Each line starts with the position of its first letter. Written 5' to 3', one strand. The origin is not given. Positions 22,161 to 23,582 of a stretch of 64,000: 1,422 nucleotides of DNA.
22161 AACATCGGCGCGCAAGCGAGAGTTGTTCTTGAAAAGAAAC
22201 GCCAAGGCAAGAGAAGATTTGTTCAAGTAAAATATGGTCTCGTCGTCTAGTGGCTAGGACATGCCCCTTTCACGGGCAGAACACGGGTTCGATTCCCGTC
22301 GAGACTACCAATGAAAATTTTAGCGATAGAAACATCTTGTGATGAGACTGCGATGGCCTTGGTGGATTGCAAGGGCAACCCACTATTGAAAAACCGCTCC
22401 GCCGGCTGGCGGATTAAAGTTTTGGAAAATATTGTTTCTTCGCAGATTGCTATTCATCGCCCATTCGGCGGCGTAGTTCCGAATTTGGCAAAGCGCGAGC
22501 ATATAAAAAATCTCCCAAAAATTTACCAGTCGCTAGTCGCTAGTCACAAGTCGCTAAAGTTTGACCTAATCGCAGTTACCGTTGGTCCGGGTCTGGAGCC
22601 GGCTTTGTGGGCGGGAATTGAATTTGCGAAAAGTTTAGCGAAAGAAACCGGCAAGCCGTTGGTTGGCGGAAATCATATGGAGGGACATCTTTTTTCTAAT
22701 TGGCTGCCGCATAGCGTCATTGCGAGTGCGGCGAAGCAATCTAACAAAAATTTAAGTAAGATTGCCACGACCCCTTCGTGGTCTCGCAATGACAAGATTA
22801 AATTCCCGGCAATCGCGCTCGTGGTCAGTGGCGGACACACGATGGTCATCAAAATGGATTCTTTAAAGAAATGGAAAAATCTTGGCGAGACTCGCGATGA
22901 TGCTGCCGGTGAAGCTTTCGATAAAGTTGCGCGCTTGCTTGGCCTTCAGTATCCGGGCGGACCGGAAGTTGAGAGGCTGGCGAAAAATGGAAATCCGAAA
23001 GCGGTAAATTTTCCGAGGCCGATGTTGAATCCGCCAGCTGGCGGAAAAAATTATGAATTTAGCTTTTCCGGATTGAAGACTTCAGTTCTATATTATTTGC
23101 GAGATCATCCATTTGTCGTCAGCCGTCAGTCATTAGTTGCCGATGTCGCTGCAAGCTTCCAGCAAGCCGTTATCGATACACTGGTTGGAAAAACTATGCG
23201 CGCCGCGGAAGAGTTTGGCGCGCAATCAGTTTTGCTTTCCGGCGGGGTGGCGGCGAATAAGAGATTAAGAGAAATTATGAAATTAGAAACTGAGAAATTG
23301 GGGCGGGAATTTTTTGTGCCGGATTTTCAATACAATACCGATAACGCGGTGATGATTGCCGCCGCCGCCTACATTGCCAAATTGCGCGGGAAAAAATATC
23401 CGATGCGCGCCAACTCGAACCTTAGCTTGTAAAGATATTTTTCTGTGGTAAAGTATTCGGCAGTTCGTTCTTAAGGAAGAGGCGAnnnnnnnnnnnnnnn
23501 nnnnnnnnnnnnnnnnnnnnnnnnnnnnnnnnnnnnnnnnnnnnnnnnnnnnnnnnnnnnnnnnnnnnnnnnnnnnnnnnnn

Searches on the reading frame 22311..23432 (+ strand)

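Call 87: search_protein_families(library=pfam, proteins=[window:22311-23432:+], max_evalue=0.001)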
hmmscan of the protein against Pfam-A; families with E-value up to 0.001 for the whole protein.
window:22311-23432:+ (373 aa): 3 families
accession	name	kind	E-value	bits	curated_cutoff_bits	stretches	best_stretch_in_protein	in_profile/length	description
PF00814.31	TsaD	-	2.1e-80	270.7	24.8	2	152-350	94-263/264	tRNA N6-adenosine threonylcarbamoyltransferase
PF22521.2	HypF_C_2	-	2.2e-07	31.3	27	1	271-338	161-228/241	Carbamoyltransferase, Kae1-like Domain, second subdomain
PF02543.21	Carbam_trans_N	-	0.00061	19.7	24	0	273-340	268-335/346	Carbamoyltransferase N-terminus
